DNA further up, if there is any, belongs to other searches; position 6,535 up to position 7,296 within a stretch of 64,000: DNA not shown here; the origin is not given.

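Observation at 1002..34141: Strongly over-represented word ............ in both intergenic and coding DNA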

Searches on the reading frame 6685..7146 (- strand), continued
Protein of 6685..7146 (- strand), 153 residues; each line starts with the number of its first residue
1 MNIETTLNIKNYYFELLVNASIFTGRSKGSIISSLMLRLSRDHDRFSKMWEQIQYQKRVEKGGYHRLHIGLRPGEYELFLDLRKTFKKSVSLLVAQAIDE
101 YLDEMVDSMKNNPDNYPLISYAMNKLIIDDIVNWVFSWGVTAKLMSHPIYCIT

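Call 59: fold_search(model_id=the predicted structure, library=pdb)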
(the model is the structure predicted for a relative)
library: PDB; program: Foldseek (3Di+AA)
matches with E <= 10: 183; with E <= 0.001: 0
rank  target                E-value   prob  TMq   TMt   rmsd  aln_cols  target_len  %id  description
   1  9f0z_G                3.9e-03  1.00  0.44  0.59   4.1       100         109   18  CryoEM structure of the F plasmid relaxosome with truncated TraI1-863 in its TE mode, derived from the ss-27_+8ds+9_+1 (released 2025-06-04)
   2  9f0x_E                4.1e-03  1.00  0.43  0.56   5.8       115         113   16  CryoEM structure of the F plasmid relaxosome in its pre-initiation state, derived from the ds-27_+143-R Locally-refine (released 2025-06-04)
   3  9f0z_E                6.5e-03  1.00  0.43  0.57   5.7       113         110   17  CryoEM structure of the F plasmid relaxosome with truncated TraI1-863 in its TE mode, derived from the ss-27_+8ds+9_+1 (released 2025-06-04)
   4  9f11_G                8.3e-03  1.00  0.45  0.63   4.5       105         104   19  CryoEM structure of the F plasmid relaxosome with oriT DNA ss-27_+3ds+4_+143 and TraI its TE mode, derived from ss-27_ (released 2025-06-04)
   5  9f0y_F                8.8e-03  1.00  0.41  0.51   4.9       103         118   16  CryoEM structure of the F plasmid relaxosome with TraI in its TE mode, derived from the ss-27_+8ds+9_+143-R Locally-re (released 2025-06-04)
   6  9f0y_E                1.1e-02  1.00  0.45  0.58   5.3       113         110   19  CryoEM structure of the F plasmid relaxosome with TraI in its TE mode, derived from the ss-27_+8ds+9_+143-R Locally-re (released 2025-06-04)
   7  9f0y_G                1.5e-02  1.00  0.42  0.58   4.2       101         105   19  CryoEM structure of the F plasmid relaxosome with TraI in its TE mode, derived from the ss-27_+8ds+9_+143-R Locally-re (released 2025-06-04)
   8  9f0x_F                1.7e-02  1.00  0.42  0.51   4.7       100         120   17  CryoEM structure of the F plasmid relaxosome in its pre-initiation state, derived from the ds-27_+143-R Locally-refine (released 2025-06-04)
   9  9f10_E                2.4e-02  1.00  0.43  0.56   5.7       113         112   18  CryoEM structure of the F plasmid relaxosome with TraI in its TE mode, without accessory protein TraM. Derived from th (released 2025-06-04)
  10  9f12_E                2.5e-02  1.00  0.43  0.58   5.8       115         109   16  CryoEM structure of the F plasmid relaxosome with oriT DNA ss-27_-3ds-2_+143 and TraI its TE mode, derived from ss-27_ (released 2025-06-04)
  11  9f0x_G                7.7e-02  1.00  0.47  0.67   3.4       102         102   19  CryoEM structure of the F plasmid relaxosome in its pre-initiation state, derived from the ds-27_+143-R Locally-refine (released 2025-06-04)
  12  6n8a_A                4.2e-01  0.11  0.23  0.20  14.6       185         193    8  Crystal structure of selenomethionine-containing AcaB from uropathogenic E. coli (released 2020-07-15)
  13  6n8a_B                6.7e-01  0.14  0.27  0.23  12.9       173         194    9  Crystal structure of selenomethionine-containing AcaB from uropathogenic E. coli (released 2020-07-15)
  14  9v3e_A                6.7e-01  0.08  0.23  0.11  18.1       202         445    9  A broad-spectrum neutralizing antibody targeting the F protein of NiV and HeV (released 2026-04-08)
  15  5dua_A                1.5e+00  0.07  0.21  0.08  15.7       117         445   14  First condensation domain of the calcium-dependent antibiotic synthetase in complex with substrate analogue 3a (released 2016-03-30)
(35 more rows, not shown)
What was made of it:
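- On Ribbon-helix-helix (RHH/MetJ-Arc) superfamily (for ORF153): Foldseek matches the F-relaxosome chains (taken to be TraY) and single-chain Arc (call 59).
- Closest known: TraY of the F plasmid. Same: Chains I take to be TraY give the best structural match (call 59).
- Foldseek's best PDB hits are chains E/F/G of the F-plasmid relaxosome entries, which I take to be TraY (call 59). ORF153 resembles TraY, a relaxosome accessory protein (call 59).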

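Call 85: search_protein_representatives(alignment_id=A4)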
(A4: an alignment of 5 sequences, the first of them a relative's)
Query: 5 sequences, 153 profile positions. Proteins with E-value up to 0.001 (for the whole library): 668; up to 1e-10: 449; up to 1e-30: 69. The best 150 are listed.
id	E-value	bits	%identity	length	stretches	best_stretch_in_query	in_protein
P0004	1.8e-79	281.1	-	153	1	1-153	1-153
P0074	9.1e-49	181.4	-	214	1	1-146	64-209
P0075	1.8e-48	180.4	-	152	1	1-147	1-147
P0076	1.8e-42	161.0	-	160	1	2-148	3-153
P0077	6.0e-41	156.0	-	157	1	3-144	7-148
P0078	7.6e-41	155.7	-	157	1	1-144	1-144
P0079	1.6e-39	151.3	-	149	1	1-144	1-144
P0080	4.4e-39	149.9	-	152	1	3-141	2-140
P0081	5.8e-39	149.6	-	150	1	1-146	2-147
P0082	1.2e-38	148.5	-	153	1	1-142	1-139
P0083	1.7e-38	148.1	-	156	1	1-141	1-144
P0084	2.0e-38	147.8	-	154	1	1-147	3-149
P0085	2.7e-38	147.4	-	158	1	1-144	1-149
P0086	5.5e-38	146.4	-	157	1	1-144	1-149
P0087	2.0e-37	144.6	-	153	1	1-143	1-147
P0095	3.0e-36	140.7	-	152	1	1-148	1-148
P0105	6.4e-35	136.4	-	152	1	3-146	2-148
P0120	3.3e-33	130.8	-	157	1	1-144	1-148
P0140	9.7e-31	122.8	-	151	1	1-144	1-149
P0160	5.1e-29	117.3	-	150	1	1-143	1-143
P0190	8.8e-27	110.0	-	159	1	4-145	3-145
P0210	1.7e-25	105.8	-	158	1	1-144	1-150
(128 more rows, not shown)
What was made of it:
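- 6685..7146 (-): ORF153, an AT-rich gene (33% GC) for a 153-aa tandem ribbon-helix-helix protein. It is the proposed binder of the word. The family has 668 clusters (call 85).
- It has 668 clusters in the HMMER profile search (call 85).
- Tried and rejected: The exhaustive HMMER search corrected this (call 85).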

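Call 87: find_encoding_contigs(protein=P0075, flank=4000, max_places=2)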
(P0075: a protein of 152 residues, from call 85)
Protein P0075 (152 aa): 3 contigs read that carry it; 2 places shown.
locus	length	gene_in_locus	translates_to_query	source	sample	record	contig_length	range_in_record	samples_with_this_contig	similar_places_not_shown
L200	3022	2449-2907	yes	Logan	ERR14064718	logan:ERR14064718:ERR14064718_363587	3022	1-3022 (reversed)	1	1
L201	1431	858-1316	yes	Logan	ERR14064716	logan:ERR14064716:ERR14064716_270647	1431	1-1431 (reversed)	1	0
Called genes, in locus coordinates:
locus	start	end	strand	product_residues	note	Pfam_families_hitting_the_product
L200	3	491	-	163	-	?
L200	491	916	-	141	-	PF01155:HypA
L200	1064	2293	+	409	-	PF00535:Glycos_transf_2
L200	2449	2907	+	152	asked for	-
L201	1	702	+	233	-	?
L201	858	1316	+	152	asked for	-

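Call 88: list_cluster_members(proteins=[P0076, P0079, P0085, P0095, P0105, P0120, P0140, P0160, P0190, P0210])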
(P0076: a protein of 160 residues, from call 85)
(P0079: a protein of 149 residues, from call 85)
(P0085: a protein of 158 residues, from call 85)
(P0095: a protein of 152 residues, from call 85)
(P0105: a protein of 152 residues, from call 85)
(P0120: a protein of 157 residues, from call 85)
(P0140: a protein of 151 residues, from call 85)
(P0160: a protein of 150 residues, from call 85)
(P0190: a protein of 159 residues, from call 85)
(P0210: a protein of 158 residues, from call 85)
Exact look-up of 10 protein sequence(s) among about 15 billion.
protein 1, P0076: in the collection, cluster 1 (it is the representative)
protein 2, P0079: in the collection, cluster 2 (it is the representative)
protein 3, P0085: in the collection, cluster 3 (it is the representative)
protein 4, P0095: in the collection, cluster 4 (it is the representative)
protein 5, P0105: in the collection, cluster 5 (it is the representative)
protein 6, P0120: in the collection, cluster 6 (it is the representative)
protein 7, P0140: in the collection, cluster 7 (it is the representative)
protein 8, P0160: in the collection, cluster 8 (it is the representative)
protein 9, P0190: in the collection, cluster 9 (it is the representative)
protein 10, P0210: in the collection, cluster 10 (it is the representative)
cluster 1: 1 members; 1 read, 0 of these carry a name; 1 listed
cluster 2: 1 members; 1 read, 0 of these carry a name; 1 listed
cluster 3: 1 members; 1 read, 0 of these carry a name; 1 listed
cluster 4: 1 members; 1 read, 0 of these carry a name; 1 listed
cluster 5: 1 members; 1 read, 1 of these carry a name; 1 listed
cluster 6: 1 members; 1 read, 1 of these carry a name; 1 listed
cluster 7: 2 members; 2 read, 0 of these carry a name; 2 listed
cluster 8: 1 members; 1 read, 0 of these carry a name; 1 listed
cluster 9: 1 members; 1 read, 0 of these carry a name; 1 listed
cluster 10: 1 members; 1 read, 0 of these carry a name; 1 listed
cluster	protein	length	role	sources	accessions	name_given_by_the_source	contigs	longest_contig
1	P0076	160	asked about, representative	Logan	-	-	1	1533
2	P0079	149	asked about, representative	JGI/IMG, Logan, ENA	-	-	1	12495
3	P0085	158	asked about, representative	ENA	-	-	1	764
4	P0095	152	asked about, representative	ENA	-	-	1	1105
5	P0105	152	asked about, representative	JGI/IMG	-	hypothetical protein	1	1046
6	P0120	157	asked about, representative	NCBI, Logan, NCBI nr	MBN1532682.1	MAG: hypothetical protein JXA20_08475 [Spirochaetes bacterium] | hypothetical protein [Spirochaetota bacterium]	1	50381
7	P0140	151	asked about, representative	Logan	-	-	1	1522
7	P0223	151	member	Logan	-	-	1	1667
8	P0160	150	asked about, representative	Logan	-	-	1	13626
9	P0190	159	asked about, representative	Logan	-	-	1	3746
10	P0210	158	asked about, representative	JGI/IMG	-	-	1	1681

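Call 89: find_encoding_contigs(protein=P0120, flank=8000, max_places=1)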
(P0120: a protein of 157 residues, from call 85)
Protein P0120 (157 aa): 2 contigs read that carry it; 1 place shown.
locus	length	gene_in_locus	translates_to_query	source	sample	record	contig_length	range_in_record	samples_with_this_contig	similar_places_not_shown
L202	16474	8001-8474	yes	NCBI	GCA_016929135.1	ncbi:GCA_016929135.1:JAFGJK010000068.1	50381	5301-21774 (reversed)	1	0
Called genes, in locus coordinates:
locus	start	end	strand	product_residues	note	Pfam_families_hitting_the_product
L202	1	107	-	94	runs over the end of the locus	PF12840:HTH_20, PF01022:HTH_5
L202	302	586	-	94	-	-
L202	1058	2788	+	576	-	PF00282:Pyridoxal_deC, PF01212:Beta_elim_lyase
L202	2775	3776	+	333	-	-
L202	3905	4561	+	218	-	PF09601:DUF2459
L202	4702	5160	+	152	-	PF00011:HSP20, PF27746:Small_heat_shock_put (weak), PF17886:ArsA_HSP20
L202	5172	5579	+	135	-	PF00011:HSP20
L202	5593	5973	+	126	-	PF00011:HSP20, PF17886:ArsA_HSP20 (weak)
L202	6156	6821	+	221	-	PF02586:SRAP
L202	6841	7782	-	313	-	PF00188:CAP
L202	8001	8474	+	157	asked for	-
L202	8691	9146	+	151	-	PF00717:Peptidase_S24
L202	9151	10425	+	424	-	PF00817:IMS, PF11799:IMS_C, PF13438:DUF4113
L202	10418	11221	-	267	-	PF02548:Pantoate_transf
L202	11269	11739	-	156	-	PF01288:HPPK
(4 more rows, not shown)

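Call 90: find_encoding_contigs(protein=P0079, flank=8000, max_places=1)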
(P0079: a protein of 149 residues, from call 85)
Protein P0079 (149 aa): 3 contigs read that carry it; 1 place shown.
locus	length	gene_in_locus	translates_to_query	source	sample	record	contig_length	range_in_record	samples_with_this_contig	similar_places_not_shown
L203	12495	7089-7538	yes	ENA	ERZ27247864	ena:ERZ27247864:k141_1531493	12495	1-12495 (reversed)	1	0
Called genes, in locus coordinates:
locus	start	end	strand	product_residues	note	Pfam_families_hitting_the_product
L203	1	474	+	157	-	?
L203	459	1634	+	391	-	PF00596:Aldolase_II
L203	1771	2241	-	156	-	PF13787:HXXEE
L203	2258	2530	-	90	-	PF12441:CopG_antitoxin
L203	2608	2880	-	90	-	PF15738:YafQ_toxin (weak)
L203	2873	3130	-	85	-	PF02604:PhdYeFM_antitox (weak)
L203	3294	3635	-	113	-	-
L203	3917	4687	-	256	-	PF23623:GBD_IRG7_N (faint), PF04151:PPC (weak)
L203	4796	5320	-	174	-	-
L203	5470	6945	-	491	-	PF02629:CoA_binding, PF13380:CoA_binding_2, PF13607:Succ_CoA_lig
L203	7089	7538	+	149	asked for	-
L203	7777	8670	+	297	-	PF12146:Hydrolase_4, PF00561:Abhydrolase_1, PF12697:Abhydrolase_6 (weak)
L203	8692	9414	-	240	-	PF00290:Trp_syntA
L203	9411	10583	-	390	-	PF00291:PALP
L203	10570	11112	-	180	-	PF00697:PRAI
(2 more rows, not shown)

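Call 91: find_encoding_contigs(protein=P0160, flank=8000, max_places=1)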
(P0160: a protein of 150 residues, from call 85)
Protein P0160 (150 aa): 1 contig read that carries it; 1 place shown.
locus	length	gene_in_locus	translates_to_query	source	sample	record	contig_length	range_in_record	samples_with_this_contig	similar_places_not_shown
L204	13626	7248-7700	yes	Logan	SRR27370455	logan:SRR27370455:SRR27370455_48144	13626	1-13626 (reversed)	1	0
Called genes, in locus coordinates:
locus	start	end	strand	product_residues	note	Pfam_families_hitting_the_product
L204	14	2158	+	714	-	PF07228:SpoIIE, PF13414:TPR_11 (weak), PF14559:TPR_19, PF00515:TPR_1 (weak), PF07719:TPR_2, PF13181:TPR_8 (weak), PF13428:TPR_14 (weak), PF13432:TPR_16 (weak), +8 more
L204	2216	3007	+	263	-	PF17131:TP_0789-like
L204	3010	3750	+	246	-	PF20260:PUA_4, PF04452:Methyltrans_RNA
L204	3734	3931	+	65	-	PF02597:ThiS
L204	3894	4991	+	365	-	PF17792:ThiD2, PF02581:TMP-TENI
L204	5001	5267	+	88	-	-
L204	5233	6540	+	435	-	PF04055:Radical_SAM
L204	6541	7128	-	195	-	-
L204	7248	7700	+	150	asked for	-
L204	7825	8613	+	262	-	PF00142:Fer4_NifH, PF01656:CbiA, PF02374:ArsA_ATPase, PF06564:CBP_BcsQ (weak), PF10609:ParA (weak), PF13614:AAA_31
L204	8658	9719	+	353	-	-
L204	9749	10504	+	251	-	PF00142:Fer4_NifH (faint), PF01656:CbiA, PF02374:ArsA_ATPase (weak), PF13614:AAA_31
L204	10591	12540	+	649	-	PF03063:Prismane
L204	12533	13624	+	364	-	?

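Call 93: find_homologous_proteins(query=A9, max_evalue=0.00001)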
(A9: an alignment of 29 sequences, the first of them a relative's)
Query A9 (29 sequences) (153 aa, profile of the alignment): 79 proteins with E <= 0.00001 among 3055 candidates.
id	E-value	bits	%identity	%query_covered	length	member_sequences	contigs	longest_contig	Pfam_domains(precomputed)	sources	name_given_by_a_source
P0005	1.4e-53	199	42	92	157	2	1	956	-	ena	-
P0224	4.3e-52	194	40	92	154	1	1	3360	-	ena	-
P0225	7.9e-52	193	45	96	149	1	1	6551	-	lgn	-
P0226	1.6e-51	192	35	100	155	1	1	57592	-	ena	-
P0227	1.7e-51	192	35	76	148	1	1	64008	-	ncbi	ncbi:hypothetical protein ACFL20_00385 [Spirochaetota bacterium]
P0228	3.3e-50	188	35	93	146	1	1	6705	-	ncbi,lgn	-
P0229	3.8e-50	188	36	98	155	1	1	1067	-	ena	-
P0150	1.1e-49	186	32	91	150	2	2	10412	-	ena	-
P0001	2.5e-49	185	100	100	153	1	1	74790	-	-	-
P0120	2.6e-49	185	30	94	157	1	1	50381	-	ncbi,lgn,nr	ncbi:MAG: hypothetical protein JXA20_08475 [Spirochaetes bacterium]|nr:hypothetical protein [Spiroch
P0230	5.8e-49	184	39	99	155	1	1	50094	-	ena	-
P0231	5.8e-49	184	35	93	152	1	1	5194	-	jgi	jgi:hypothetical protein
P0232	7.1e-49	184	35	91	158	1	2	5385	-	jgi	jgi:hypothetical protein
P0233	7.3e-49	184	38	90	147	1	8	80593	-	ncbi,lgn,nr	ncbi:MAG: hypothetical protein KA369_22180 [Spirochaetes bacterium]|nr:hypothetical protein [Spiroch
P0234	1.3e-48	183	35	93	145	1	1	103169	-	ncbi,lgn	-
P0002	8.6e-48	180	67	100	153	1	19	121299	-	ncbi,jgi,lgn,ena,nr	ncbi:MAG TPA: hypothetical protein PLM53_13025 [Spirochaetota bacterium]|nr:hypothetical protein [Sp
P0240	9.5e-48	180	35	95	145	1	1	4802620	-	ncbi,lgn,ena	-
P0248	3.3e-47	178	37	95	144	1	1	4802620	-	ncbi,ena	-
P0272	1.1e-43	167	32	90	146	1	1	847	PF07878.18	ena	-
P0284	2.0e-39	153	34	97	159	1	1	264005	-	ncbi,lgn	-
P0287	6.0e-37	145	36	95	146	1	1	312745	-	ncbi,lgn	-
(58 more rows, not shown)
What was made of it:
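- Every named member is from Spirochaetota, and one 4.8-Mb contig holds three paralogs (call 93).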

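Call 94: find_encoding_contigs(protein=P0240, flank=10000, max_places=1)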
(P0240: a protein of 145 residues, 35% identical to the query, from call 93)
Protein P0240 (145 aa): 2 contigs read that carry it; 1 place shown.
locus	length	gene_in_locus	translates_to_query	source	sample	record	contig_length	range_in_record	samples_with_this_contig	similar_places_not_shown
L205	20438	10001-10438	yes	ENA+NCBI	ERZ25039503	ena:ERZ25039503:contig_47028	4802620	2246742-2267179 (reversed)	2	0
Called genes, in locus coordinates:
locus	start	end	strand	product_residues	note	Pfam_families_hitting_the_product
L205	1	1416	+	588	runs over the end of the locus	PF02934:GatB_N, PF02637:GatB_Yqey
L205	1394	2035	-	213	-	-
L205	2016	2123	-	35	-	-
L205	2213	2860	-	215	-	PF06240:COXG (faint), PF03364:Polyketide_cyc (weak)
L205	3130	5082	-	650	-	PF21910:GH85_C (faint), PF13205:Big_5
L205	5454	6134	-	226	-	PF01209:Ubie_methyltran, PF13489:Methyltransf_23 (weak), PF13847:Methyltransf_31, PF08241:Methyltransf_11, PF08242:Methyltransf_12 (weak), PF13649:Methyltransf_25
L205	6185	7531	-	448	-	PF04389:Peptidase_M28 (weak), PF01546:Peptidase_M20, PF07687:M20_dimer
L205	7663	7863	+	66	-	-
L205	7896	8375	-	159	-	-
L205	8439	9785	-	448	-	PF13347:MFS_2, PF07690:MFS_1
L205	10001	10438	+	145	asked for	-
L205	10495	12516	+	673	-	PF07944:Beta-AFase-like_GH127_cat, PF20736:Glyco_hydro127M, PF20737:Glyco_hydro127C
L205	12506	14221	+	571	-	PF02837:Glyco_hydro_2_N (weak), PF22666:Glyco_hydro_2_N2, PF00703:Glyco_hydro_2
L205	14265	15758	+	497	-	PF01408:GFO_IDH_MocA, PF02894:GFO_IDH_MocA_C, PF22725:GFO_IDH_MocA_C3, PF02036:SCP2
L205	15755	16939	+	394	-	PF07690:MFS_1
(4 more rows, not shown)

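Call 95: find_encoding_contigs(protein=P0248, flank=10000, max_places=1)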
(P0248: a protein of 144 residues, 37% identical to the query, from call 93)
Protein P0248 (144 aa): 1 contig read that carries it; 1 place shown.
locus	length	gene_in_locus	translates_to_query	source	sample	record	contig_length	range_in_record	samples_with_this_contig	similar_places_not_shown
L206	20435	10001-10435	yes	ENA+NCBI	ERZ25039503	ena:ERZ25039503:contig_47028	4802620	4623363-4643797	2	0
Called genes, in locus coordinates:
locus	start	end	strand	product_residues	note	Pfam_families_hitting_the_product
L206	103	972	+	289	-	PF13675:PilJ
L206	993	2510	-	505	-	PF01494:FAD_binding_3 (weak), PF07992:Pyr_redox_2 (weak), PF00890:FAD_binding_2 (faint), PF01266:DAO (faint), PF13450:NAD_binding_8 (faint), PF00732:GMC_oxred_N, PF05199:GMC_oxred_C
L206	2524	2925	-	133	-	-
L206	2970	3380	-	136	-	-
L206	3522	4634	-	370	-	PF12833:HTH_18, PF00165:HTH_AraC (weak)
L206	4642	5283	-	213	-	-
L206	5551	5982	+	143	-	PF22381:Staph_reg_Sar_Rot, PF01978:TrmB, PF12802:MarR_2, PF01047:MarR, PF09339:HTH_IclR (weak)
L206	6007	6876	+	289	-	PF00732:GMC_oxred_N (faint), PF00890:FAD_binding_2 (weak), PF01266:DAO (weak), PF07992:Pyr_redox_2 (faint), PF13450:NAD_binding_8 (weak)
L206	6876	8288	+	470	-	PF05199:GMC_oxred_C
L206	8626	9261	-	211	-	PF01121:CoaE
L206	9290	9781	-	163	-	PF03205:MobB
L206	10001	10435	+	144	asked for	-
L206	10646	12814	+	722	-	PF07696:7TMR-DISMED2, PF07695:7TMR-DISM_7TM, PF00015:MCPsignal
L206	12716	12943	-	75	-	-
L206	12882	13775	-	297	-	PF01073:3Beta_HSD, PF01370:Epimerase, PF07993:NAD_binding_4 (weak), PF16363:GDP_Man_Dehyd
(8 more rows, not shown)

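Call 97: search_protein_families(library=ncbifam, proteins=[P0001, P0240, P0248, P0120, P0079, P0160, P0272], max_evalue=1)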
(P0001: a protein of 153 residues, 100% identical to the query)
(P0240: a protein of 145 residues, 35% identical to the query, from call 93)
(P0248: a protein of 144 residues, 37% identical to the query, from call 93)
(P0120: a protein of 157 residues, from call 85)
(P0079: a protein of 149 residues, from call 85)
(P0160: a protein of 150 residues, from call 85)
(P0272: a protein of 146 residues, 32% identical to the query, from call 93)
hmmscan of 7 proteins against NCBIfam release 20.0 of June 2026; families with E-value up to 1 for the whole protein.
P0001 (153 aa): 0 families

P0240 (145 aa): 3 families
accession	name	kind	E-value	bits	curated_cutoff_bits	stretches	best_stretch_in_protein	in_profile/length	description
NF053762.1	aCcr1_fam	equivalog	0.01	15.7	60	1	4-30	4-30/38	aCcr1 family cell cycle regulator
NF008671.0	PRK11675.1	equivalog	0.019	15.4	62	1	4-41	54-91/95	LexA regulated protein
TIGR03750.1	conj_TIGR03750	hypoth_equivalog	0.24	11.3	70.75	1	45-72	64-91/111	TIGR03750 family conjugal transfer protein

P0248 (144 aa): 2 families
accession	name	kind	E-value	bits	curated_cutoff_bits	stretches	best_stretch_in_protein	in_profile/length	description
NF053762.1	aCcr1_fam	equivalog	0.005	16.7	60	1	4-30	4-30/38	aCcr1 family cell cycle regulator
NF008671.0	PRK11675.1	equivalog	0.021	15.2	62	1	5-40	55-90/95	LexA regulated protein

P0120 (157 aa): 0 families

P0079 (149 aa): 0 families

P0160 (150 aa): 0 families

P0272 (146 aa): 2 families
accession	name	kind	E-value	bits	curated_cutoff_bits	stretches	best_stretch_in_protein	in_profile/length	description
NF053762.1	aCcr1_fam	equivalog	0.00058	19.7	60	1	6-30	6-30/38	aCcr1 family cell cycle regulator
NF008671.0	PRK11675.1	equivalog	0.046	14.1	62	1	4-39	54-89/95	LexA regulated protein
